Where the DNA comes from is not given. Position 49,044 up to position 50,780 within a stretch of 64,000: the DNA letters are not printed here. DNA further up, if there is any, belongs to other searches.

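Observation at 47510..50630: HydABC-like trimeric [FeFe]-hydrogenase locus whose catalytic subunit has non-canonical H-cluster motifs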

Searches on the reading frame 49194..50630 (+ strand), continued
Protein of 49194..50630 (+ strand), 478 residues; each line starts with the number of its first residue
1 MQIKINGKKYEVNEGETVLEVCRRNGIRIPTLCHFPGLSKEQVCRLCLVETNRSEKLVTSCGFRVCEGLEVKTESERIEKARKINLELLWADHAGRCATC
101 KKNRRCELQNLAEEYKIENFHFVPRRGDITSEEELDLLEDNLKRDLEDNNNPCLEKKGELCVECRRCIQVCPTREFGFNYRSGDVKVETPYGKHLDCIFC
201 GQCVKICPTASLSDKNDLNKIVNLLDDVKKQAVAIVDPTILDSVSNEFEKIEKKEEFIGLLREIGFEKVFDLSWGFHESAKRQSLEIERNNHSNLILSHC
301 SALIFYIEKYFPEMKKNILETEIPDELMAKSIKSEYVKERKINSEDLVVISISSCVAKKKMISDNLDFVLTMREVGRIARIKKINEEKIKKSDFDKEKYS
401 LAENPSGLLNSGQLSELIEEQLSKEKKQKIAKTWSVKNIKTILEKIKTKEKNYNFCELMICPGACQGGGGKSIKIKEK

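Call 13: find_encoding_contigs(protein=P0024, flank=10000, max_places=3)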
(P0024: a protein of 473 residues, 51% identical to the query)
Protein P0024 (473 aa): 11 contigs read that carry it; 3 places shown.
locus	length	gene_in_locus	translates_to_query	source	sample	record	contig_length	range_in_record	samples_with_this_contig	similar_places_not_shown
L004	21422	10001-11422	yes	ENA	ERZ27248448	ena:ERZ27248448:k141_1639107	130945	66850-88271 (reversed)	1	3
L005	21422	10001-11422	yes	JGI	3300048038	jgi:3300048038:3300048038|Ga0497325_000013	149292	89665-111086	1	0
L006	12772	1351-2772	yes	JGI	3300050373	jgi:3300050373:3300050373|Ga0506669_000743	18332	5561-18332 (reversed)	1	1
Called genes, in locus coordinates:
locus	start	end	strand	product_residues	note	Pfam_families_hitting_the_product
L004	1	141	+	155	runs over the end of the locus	PF00828:Ribosomal_L27A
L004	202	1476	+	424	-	PF00344:SecY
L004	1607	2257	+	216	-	PF00406:ADK, PF13207:AAA_17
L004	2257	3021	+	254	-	PF00557:Peptidase_M24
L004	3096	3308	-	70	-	-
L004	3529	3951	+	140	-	PF03652:RuvX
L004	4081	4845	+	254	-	PF00535:Glycos_transf_2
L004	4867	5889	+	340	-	PF01087:GalP_UDP_transf, PF16285:DUF4931_N (faint), PF16268:DUF4921, PF19327:Ap4A_phos_N (weak), PF01230:HIT (faint), PF02744:GalP_UDP_tr_C (weak)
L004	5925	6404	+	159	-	PF06695:Sm_multidrug_ex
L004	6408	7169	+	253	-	PF00121:TIM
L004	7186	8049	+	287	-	PF01116:F_bP_aldolase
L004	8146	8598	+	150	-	PF01257:2Fe-2S_thioredx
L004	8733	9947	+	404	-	PF01512:Complex1_51K, PF10531:SLBB, PF10589:NADH_4Fe-4S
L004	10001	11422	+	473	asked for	PF13484:Fer4_16 (faint), PF13510:Fer2_4, PF10588:NADH-G_4Fe-4S_3, PF13187:Fer4_9, PF12838:Fer4_7, PF13237:Fer4_10 (weak), PF00037:Fer4 (weak), PF02906:Fe_hyd_lg_C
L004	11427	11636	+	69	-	PF01455:HupF_HypC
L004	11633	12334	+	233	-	-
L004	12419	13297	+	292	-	PF01058:Oxidored_q6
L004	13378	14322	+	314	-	PF00413:Peptidase_M10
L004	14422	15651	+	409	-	PF00374:NiFeSe_Hases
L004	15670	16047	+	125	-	PF06397:Desulfoferrod_N, PF01880:Desulfoferrodox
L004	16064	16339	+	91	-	PF01155:HypA (faint)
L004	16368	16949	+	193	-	-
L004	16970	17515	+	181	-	-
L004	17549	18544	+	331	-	PF00044:Gp_dh_N, PF02800:Gp_dh_C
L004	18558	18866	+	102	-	-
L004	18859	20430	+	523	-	PF07969:Amidohydro_3, PF01979:Amidohydro_1 (weak)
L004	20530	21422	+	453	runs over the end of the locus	PF21799:MurD-like_N (faint), PF08245:Mur_ligase_M, PF02875:Mur_ligase_C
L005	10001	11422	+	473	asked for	PF13484:Fer4_16 (faint), PF13510:Fer2_4, PF10588:NADH-G_4Fe-4S_3, PF13187:Fer4_9, PF12838:Fer4_7, PF13237:Fer4_10 (weak), PF00037:Fer4 (weak), PF02906:Fe_hyd_lg_C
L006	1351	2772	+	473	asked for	PF13484:Fer4_16 (faint), PF13510:Fer2_4, PF10588:NADH-G_4Fe-4S_3, PF13187:Fer4_9, PF12838:Fer4_7, PF13237:Fer4_10 (weak), PF00037:Fer4 (weak), PF02906:Fe_hyd_lg_C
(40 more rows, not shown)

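Call 15: find_related_loci(query=A1, collection=genome_contigs, flank=10000)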
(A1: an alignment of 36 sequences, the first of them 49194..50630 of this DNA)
Query A1 (478 aa) in genome_contigs; peptide patterns used: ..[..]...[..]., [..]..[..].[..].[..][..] (x = any residue, [..] = any of these).
215 stretches matched a pattern; 102 encode a relative of the query (tblastn E <= 1e-3); the best 80 are kept; 80 distinct loci.
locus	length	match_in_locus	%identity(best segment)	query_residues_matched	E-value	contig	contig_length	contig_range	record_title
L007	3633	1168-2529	54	1-461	5e-167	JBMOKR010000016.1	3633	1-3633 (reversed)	MAG: Patescibacteria group bacterium isolate Betzabe_MAG003 MAG003_16, whole genome shotgun sequence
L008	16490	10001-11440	52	1-477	2e-158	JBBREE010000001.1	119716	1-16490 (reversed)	MAG: Candidatus Moraniibacteriota bacterium isolate Co_metawrap_2488 Cmw_2488_k141_5770507_length_119716_cov_11.0000, wh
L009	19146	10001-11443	51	1-475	3e-157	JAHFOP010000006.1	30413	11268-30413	MAG: Candidatus Moraniibacteriota bacterium isolate nzgw506 NODE_541_length_30414_cov_2.988446, whole genome shotgun seq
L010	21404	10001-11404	51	1-475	2e-155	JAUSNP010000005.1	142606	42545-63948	MAG: Candidatus Moraniibacteriota bacterium isolate E19_metabat.bin.91 E19_k141_499440, whole genome shotgun sequence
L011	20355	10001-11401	51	1-474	2e-155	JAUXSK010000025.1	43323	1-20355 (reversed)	MAG: Candidatus Moraniibacteriota bacterium isolate C12_metabat.bin.87 C12_k141_155386, whole genome shotgun sequence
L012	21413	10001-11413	50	1-478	5e-154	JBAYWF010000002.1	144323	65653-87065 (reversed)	MAG: Parcubacteria group bacterium isolate SO_2016_LW3_77 scaffold00162_LW162_2016, whole genome shotgun sequence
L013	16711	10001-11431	50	1-475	3e-153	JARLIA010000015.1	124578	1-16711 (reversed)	MAG: Candidatus Paceibacterota bacterium isolate MAG_BA90 MetaBAT2_Bin_90_Anoxic_k141_2860060, whole genome shotgun sequ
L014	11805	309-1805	50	1-478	2e-153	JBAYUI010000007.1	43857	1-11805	MAG: Parcubacteria group bacterium isolate SO_2016_LW3_31 scaffold01272_LW162_2016, whole genome shotgun sequence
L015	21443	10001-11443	50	1-475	4e-153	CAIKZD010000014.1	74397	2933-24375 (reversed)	uncultured bacterium isolate AlinenLipids_bin-5474 genome assembly, contig: bin-5474:14/22, whole genome shotgun sequenc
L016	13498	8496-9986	48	1-475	1e-151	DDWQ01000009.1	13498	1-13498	MAG TPA_asm: Candidatus Moranbacteria bacterium UBA2282 UBA2282_contig_14051, whole genome shotgun sequence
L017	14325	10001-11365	52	1-462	1e-150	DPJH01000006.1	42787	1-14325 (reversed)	MAG TPA_asm: Candidatus Moraniibacteriota bacterium isolate UBA8518 contig_293068, whole genome shotgun sequence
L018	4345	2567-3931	50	1-462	7e-147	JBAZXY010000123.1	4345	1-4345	MAG: Parcubacteria group bacterium isolate SO_2017_GW1_67 NODE_78669_length_4345_cov_3.022285_OW334_2017, whole genome s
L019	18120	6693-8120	53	1-472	3e-159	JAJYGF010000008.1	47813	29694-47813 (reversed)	MAG: bacterium isolate DBS1-3.bin117 NODE_1151_length_47813_cov_1.83295, whole genome shotgun sequence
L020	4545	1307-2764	48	1-476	1e-143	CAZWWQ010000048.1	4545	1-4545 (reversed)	MAG TPA_asm: uncultured Bdellovibrionales bacterium isolate binchicken_co291_201 genome assembly, contig: NODE_8433_leng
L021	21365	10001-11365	49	1-462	2e-140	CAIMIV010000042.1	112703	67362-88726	uncultured bacterium isolate MJ-2014-D5_bin-329 genome assembly, contig: bin-329:42/71, whole genome shotgun sequence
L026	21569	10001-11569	41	1-473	2e-122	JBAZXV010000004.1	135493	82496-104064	MAG: Parcubacteria group bacterium isolate SO_2017_GW1_64 NODE_924_length_135493_cov_1.556240_OW334_2017, whole genome s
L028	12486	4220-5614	51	1-472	1e-155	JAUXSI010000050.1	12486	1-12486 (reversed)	MAG: Candidatus Moraniibacteriota bacterium isolate C12_metabat.bin.56 C12_k141_342197, whole genome shotgun sequence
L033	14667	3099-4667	39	1-473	3e-117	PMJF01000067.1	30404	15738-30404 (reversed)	MAG: Candidatus Moraniibacteriota bacterium isolate fen_1326 73.20120600_E3D.118_contig_25424, whole genome shotgun sequ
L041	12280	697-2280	38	1-478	1e-114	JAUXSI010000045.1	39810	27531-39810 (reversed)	MAG: Candidatus Moraniibacteriota bacterium isolate C12_metabat.bin.56 C12_k141_337236, whole genome shotgun sequence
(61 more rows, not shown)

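Call 19: search_protein_families(library=ncbifam, proteins=[L026:14913-16157:+, L026:16295-17743:+, L026:13749-14678:-, L041:3283-4719:+, L041:5745-6842:+, L041:6962-8149:+, L033:6027-7466:+, L033:9113-10396:+, L033:10811-11944:+, L026:7534-8079:-], max_evalue=0.00001)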
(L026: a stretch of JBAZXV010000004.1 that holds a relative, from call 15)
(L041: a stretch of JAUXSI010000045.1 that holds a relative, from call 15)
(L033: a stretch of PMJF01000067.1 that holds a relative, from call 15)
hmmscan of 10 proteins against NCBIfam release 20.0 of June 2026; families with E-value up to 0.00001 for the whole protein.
L026:14913-16157:+ (414 aa): 0 families

L026:16295-17743:+ (482 aa): 5 families
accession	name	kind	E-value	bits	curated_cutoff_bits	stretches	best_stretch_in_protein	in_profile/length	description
TIGR00653.1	GlnA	equivalog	7.9e-81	272.1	429.15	1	49-406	6-384/462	type I glutamate--ammonia ligase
TIGR03105.1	gln_synth_III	equivalog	1.2e-50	172.3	469.6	1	52-449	7-416/435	type III glutamate--ammonia ligase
NF045547.1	GGputSyn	equivalog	3.3e-42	144.7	650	1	105-452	74-428/438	gamma-glutamylputrescine synthetase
NF007006.0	PRK09469.1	equivalog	3.3e-42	144.6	845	1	191-407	174-391/469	glutamate--ammonia ligase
NF041605.1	gln_syn_GlnII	equivalog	9.8e-11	41.4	500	1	86-391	35-324/333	glutamine synthetase GlnII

L026:13749-14678:- (309 aa): 3 families
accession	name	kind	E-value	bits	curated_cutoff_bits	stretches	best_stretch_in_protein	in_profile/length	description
TIGR03706.1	exo_poly_only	exception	4.1e-37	128.1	307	1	5-260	2-254/300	exopolyphosphatase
NF008108.0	PRK10854.1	equivalog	1.3e-14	53.3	864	1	2-172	10-178/513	exopolyphosphatase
NF008260.0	PRK11031.1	equivalog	7.1e-14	51.7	624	1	5-195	8-196/496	guanosine-5'-triphosphate,3'-diphosphate diphosphatase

L041:3283-4719:+ (478 aa): 5 families
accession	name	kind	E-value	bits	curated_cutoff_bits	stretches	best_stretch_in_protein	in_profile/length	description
TIGR00653.1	GlnA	equivalog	8.6e-78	262.1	429.15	1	46-398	7-380/462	type I glutamate--ammonia ligase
TIGR03105.1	gln_synth_III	equivalog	1.4e-47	162.3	469.6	1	47-444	6-415/435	type III glutamate--ammonia ligase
NF045547.1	GGputSyn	equivalog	6.8e-41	140.4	650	1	101-444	74-424/438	gamma-glutamylputrescine synthetase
NF007006.0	PRK09469.1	equivalog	5.3e-40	137.4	845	1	175-399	161-387/469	glutamate--ammonia ligase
NF041605.1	gln_syn_GlnII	equivalog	1.5e-11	44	500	1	82-390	35-327/333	glutamine synthetase GlnII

L041:5745-6842:+ (365 aa): 3 families
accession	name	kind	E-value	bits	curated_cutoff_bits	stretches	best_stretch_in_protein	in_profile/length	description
NF052550.1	BManbPhaseBMBP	equivalog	3.7e-62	210.4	450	2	192-357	141-293/296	beta-1,2-mannobiose phosphorylase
NF050092.1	BtaManbiosPhlase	equivalog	2.5e-43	148.3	550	2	192-362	187-350/351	BtaManbiosPhlase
NF058598.1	BetMansidBT3780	equivalog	4.3e-34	118.2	550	2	39-154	52-177/366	beta-1,2-mannosidase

L041:6962-8149:+ (395 aa): 6 families
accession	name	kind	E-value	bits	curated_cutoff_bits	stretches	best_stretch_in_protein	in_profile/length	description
TIGR03449.1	mycothiol_MshA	equivalog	3.5e-11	42.6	462.5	1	143-389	158-402/406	D-inositol-3-phosphate glycosyltransferase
NF041876.1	EPS_EpsE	equivalog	1.9e-09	37.3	400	1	151-367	163-372/389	exopolysaccharide biosynthesis GT4 family glycosyltransferase EpsE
TIGR04063.1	stp3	hypoth_equivalog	3.9e-08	32.6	442.05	1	144-389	152-394/397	TIGR04063 family PEP-CTERM/XrtA system glycosyltransferase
TIGR04157.1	glyco_rSAM_CFB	subfamily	2e-07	30.3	400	1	144-242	164-267/406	TIGR04157 family glycosyltransferase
TIGR03999.1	thiol_BshA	equivalog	1.9e-06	27.1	273.7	1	121-389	113-372/375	N-acetyl-alpha-D-glucosaminyl L-malate synthase BshA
NF038229.1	Glyco4_Geo_Pelo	equivalog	2.4e-06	26.8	400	1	83-240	46-199/338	GPMC system family 4 glycosyltransferase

L033:6027-7466:+ (479 aa): 5 families
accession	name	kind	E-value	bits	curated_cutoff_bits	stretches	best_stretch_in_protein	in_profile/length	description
TIGR00653.1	GlnA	equivalog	3.1e-78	263.5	429.15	1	46-444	6-441/462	type I glutamate--ammonia ligase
TIGR03105.1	gln_synth_III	equivalog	1.2e-50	172.3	469.6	1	48-445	6-415/435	type III glutamate--ammonia ligase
NF007006.0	PRK09469.1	equivalog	9.4e-41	139.8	845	1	176-399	161-386/469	glutamate--ammonia ligase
NF045547.1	GGputSyn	equivalog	2.5e-40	138.5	650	1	101-445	73-424/438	gamma-glutamylputrescine synthetase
NF041605.1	gln_syn_GlnII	equivalog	1.8e-10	40.5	500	1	84-391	36-327/333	glutamine synthetase GlnII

L033:9113-10396:+ (427 aa): 0 families

L033:10811-11944:+ (377 aa): 0 families

L026:7534-8079:- (181 aa): 0 families

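Call 20: search_protein_families(library=ncbifam, proteins=[L004:11633-12334:+, L004:13378-14322:+, L004:15670-16047:+], max_evalue=0.001)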
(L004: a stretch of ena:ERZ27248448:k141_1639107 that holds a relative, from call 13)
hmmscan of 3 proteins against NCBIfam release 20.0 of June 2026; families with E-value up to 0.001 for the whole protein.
L004:11633-12334:+ (233 aa): 0 families

L004:13378-14322:+ (314 aa): 10 families
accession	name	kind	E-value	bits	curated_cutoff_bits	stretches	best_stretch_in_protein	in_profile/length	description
NF045487.1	ASRP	equivalog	2e-06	26.7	300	1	109-220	180-286/593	archaea-specific SMC-related protein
NF041905.1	MXAN_2677_2678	equivalog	3.6e-06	26.2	250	1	259-286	182-209/283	myxosortase-dependent metalloprotease, MXAN_2677/MXAN_2678 family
TIGR03935.1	fragilysin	equivalog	1.6e-05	24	190.7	1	264-287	341-364/386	fragilysin family metalloproteinase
NF033823.0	archmetzin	subfamily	2.5e-05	24.3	145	1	264-293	125-154/170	archaemetzincin family Zn-dependent metalloprotease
TIGR03952.1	metzin_BF0631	equivalog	2.7e-05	23.4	208.1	1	258-283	229-254/351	zinc-dependent metalloproteinase lipoprotein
TIGR04527.1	mycoplas_twoTM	subfamily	4.4e-05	23.3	125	1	101-232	46-175/248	MG_279/MG_280 family protein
TIGR02169.1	SMC_prok_A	equivalog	9.8e-05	20.2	729.4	1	91-235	795-942/1165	chromosome segregation protein SMC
NF043058.1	T4SS_LegC2C7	subfamily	0.00014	21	350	1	99-224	86-212/348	LegC2/C7 family Dot/Icm T4SS effector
TIGR02168.1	SMC_prok_B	equivalog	0.00014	19.8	567.35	1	107-219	293-457/1181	chromosome segregation protein SMC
NF033885.1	conj_TraP_IncI1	equivalog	0.00076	19.3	135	0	91-207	49-166/217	conjugal transfer protein TraP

L004:15670-16047:+ (125 aa): 3 families
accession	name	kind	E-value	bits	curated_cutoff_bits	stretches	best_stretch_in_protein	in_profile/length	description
TIGR00320.1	dfx_rbo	equivalog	8.3e-55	184.4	146.9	1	1-123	1-123/125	desulfoferrodoxin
TIGR00332.1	neela_ferrous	domain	6.8e-22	77.9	61.9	1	41-124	2-100/107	desulfoferrodoxin ferrous iron-binding domain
TIGR00319.1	desulf_FeS4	domain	1.6e-19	69.3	36.05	1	1-34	1-34/34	desulfoferrodoxin FeS4 iron-binding domain-containing protein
